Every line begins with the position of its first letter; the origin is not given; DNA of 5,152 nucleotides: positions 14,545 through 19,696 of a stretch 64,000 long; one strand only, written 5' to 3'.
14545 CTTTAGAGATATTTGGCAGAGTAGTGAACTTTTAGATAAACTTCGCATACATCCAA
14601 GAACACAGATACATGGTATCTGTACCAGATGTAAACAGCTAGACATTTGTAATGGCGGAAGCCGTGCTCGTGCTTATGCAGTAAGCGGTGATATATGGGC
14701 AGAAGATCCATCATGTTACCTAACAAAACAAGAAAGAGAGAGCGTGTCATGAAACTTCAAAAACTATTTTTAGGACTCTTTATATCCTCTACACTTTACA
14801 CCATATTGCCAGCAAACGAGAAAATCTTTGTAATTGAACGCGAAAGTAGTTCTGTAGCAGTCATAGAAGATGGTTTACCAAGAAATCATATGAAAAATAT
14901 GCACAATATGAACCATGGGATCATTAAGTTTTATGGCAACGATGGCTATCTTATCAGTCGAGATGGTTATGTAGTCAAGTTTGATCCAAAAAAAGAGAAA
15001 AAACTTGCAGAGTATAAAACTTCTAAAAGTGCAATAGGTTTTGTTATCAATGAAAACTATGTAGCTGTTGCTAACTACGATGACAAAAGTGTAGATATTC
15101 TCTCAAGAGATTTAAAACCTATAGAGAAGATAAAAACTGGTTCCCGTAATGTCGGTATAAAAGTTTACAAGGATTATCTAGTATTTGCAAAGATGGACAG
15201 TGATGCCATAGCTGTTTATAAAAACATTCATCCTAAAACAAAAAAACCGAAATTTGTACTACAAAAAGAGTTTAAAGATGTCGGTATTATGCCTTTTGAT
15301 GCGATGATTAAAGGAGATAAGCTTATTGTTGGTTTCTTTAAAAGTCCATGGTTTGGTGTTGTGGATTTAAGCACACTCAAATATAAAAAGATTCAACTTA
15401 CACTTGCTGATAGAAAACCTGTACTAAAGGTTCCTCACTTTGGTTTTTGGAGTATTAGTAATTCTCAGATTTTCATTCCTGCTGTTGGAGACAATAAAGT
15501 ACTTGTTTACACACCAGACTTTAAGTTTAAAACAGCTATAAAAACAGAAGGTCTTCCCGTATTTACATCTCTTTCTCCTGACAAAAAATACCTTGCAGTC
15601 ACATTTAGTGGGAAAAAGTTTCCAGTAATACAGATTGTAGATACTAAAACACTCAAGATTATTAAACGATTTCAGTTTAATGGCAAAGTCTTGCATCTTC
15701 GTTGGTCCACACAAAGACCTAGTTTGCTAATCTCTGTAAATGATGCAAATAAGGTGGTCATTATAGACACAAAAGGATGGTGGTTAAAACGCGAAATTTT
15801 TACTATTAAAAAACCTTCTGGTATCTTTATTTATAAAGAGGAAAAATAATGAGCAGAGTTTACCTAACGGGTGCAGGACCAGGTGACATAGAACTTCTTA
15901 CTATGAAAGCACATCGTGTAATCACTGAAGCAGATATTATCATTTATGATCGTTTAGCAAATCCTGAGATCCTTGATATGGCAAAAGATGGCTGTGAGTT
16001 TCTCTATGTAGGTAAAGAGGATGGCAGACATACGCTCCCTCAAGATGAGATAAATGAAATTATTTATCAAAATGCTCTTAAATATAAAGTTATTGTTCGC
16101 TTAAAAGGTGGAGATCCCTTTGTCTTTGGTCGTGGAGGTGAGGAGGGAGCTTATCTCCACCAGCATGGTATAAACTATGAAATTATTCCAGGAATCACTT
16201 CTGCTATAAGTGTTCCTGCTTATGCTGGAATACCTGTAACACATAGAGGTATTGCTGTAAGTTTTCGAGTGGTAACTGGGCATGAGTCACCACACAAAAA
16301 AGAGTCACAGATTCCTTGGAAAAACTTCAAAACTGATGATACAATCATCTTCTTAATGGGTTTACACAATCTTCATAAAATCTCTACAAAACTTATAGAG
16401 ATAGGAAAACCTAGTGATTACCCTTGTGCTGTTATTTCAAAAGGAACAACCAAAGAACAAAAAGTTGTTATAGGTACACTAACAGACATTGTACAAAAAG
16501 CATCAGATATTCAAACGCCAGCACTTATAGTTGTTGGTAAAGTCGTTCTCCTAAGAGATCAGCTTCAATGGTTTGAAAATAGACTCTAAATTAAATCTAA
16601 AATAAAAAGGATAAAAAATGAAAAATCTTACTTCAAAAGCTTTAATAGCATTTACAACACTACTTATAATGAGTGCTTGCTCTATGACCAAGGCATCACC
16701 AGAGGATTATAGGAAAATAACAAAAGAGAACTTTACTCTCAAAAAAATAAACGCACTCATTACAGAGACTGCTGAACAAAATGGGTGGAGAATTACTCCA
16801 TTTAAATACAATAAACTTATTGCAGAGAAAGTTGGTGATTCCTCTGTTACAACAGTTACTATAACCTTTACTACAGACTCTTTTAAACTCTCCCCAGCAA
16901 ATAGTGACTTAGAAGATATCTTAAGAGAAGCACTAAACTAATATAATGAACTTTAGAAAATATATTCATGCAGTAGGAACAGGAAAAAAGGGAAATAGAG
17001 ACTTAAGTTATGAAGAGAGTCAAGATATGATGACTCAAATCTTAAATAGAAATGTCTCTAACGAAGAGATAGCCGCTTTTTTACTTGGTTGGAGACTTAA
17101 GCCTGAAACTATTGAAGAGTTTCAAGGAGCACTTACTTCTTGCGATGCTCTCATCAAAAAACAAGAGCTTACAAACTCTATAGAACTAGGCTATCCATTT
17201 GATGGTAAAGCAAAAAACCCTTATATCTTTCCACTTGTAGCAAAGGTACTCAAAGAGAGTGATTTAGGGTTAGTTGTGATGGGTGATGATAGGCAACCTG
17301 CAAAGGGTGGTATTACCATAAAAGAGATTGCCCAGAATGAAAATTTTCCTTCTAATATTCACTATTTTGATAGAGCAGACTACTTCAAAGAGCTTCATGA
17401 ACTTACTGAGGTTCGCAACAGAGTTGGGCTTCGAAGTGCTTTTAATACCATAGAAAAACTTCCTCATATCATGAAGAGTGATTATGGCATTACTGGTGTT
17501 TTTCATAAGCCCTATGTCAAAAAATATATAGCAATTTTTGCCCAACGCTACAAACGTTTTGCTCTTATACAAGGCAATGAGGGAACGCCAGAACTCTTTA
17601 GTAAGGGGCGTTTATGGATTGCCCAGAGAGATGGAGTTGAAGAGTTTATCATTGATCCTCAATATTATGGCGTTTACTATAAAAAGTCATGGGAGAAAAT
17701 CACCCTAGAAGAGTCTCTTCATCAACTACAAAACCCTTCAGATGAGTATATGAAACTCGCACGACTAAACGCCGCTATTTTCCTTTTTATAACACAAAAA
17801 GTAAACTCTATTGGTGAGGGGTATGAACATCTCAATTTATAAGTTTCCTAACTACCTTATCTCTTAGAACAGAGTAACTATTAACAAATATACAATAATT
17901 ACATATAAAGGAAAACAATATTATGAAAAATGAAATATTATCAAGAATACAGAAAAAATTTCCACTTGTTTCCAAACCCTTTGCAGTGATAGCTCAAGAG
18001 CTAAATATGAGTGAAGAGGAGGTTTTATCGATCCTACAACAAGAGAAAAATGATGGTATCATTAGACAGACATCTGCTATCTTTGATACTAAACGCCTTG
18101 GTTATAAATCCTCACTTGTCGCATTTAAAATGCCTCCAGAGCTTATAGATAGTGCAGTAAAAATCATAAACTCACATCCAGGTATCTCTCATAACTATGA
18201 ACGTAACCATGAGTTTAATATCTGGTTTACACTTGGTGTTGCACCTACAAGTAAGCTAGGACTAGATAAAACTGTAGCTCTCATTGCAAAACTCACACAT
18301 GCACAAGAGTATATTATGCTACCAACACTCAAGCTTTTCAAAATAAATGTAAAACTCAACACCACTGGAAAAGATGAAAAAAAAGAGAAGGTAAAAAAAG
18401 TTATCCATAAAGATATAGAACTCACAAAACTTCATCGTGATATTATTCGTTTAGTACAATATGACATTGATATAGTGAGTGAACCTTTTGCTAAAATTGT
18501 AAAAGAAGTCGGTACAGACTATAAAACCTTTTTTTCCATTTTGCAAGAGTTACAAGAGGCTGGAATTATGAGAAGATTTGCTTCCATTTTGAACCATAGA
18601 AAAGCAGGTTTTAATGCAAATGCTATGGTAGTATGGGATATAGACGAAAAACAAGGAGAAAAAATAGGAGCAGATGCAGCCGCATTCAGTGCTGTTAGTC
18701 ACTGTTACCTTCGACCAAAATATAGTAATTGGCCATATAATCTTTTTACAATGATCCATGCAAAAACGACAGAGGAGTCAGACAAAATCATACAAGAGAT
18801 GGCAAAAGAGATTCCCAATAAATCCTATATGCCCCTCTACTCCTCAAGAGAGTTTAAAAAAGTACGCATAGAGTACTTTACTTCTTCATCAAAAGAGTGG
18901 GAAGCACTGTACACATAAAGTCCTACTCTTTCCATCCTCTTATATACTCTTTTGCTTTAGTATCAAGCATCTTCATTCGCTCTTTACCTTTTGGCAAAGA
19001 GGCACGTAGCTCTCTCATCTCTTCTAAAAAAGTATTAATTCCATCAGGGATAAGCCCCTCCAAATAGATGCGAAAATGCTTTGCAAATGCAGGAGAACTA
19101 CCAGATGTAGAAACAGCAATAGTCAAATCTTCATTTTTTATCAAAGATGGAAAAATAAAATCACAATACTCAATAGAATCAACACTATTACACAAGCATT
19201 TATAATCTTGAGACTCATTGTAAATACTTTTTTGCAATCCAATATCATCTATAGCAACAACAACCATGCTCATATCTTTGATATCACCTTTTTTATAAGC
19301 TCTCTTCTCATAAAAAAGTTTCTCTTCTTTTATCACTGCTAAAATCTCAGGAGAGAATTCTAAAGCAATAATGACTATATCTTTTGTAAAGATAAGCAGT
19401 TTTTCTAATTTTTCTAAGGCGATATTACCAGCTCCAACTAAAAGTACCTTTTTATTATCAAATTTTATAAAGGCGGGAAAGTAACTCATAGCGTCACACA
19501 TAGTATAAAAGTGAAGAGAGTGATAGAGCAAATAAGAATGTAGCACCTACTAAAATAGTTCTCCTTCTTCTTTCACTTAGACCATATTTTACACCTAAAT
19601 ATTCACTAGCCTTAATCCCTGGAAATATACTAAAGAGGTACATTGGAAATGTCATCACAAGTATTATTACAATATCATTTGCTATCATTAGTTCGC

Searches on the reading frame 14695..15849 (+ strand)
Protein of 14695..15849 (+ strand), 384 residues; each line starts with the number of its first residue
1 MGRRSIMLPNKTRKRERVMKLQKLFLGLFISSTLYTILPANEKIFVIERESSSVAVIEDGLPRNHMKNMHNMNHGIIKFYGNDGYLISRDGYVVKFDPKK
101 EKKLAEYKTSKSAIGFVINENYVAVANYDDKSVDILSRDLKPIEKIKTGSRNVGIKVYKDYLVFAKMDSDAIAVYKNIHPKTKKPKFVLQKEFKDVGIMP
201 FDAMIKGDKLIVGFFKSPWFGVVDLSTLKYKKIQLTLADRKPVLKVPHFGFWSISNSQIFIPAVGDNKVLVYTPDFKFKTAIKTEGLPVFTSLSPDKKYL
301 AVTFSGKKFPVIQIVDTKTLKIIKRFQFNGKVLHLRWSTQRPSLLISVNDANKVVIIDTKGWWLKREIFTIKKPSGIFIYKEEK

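Call 48: search_protein_families(library=pfam, proteins=[window:14695-15849:+], max_evalue=0.0001)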
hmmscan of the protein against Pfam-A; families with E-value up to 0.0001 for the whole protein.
window:14695-15849:+ (384 aa): 2 families
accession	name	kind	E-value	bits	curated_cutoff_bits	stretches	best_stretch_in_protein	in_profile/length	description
PF02239.22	Cytochrom_D1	-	4.1e-22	78.7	25.5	1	46-379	9-364/368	Cytochrome D1 heme domain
PF25174.1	Beta-prop_THOC3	-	1.1e-09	38.1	305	1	252-360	54-159/272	THOC3 beta-propeller domain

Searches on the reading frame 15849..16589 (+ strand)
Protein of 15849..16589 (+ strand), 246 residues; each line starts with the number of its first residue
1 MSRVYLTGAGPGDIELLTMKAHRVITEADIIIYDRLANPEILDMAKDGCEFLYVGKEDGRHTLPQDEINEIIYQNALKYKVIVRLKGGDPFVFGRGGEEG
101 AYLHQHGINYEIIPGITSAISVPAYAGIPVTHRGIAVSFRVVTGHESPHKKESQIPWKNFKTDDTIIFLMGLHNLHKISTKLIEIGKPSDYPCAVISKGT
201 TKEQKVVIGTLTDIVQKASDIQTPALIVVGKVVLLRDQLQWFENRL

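Call 48: search_protein_families(library=pfam, proteins=[window:15849-16589:+], max_evalue=0.0001)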
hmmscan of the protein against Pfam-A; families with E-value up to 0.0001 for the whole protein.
window:15849-16589:+ (246 aa): 1 family
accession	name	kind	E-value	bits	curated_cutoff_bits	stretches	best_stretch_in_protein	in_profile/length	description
PF00590.25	TP_methylase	-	3.5e-50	171.3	27.8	1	3-214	1-211/212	Tetrapyrrole (Corrin/Porphyrin) Methylases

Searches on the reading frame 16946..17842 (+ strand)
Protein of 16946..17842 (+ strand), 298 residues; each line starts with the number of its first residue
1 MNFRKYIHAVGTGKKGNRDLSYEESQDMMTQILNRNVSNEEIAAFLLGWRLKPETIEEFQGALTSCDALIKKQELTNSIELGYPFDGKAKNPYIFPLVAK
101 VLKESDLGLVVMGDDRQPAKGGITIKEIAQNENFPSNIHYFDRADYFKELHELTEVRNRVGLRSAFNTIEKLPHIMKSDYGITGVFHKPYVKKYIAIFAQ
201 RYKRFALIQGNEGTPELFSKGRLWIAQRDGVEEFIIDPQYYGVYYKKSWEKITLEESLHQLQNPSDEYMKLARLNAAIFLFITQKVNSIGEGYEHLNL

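Call 48: search_protein_families(library=pfam, proteins=[window:16946-17842:+], max_evalue=0.0001)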
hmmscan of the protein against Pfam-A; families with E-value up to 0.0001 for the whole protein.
window:16946-17842:+ (298 aa): 2 families
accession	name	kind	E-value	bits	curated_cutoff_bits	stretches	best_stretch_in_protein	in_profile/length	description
PF02885.22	Glycos_trans_3N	-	4.3e-11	42.8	26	1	6-63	3-56/63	Glycosyl transferase family, helical bundle domain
PF00591.27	Glycos_transf_3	-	9.9e-06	25.8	27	1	147-295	85-242/253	Glycosyl transferase family, a/b domain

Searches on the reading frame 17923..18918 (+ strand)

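Call 48: search_protein_families(library=pfam, proteins=[window:17923-18918:+], max_evalue=0.0001)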
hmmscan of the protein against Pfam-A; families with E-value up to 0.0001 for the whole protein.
window:17923-18918:+ (331 aa): 2 families
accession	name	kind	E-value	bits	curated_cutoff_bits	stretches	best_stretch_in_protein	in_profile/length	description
PF17805.7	AsnC_trans_reg2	-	4.9e-50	168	27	2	227-312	1-86/86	AsnC-like ligand binding domain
PF22451.2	NirdL-like_HTH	-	8.3e-27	93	27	2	4-48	3-47/47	Siroheme decarboxylase NirDL-like HTH domain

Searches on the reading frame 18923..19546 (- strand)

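Call 48: search_protein_families(library=pfam, proteins=[window:18923-19546:-], max_evalue=0.0001)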
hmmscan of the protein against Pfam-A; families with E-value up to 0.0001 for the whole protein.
window:18923-19546:- (207 aa): 2 families
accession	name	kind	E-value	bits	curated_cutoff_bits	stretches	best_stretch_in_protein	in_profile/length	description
PF13241.12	NAD_binding_7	-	1.3e-23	84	22.1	1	26-134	2-104/104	Putative NAD(P)-binding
PF14824.11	Sirohm_synth_M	-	5.5e-06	26.2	25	1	140-159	3-22/28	Sirohaem biosynthesis protein central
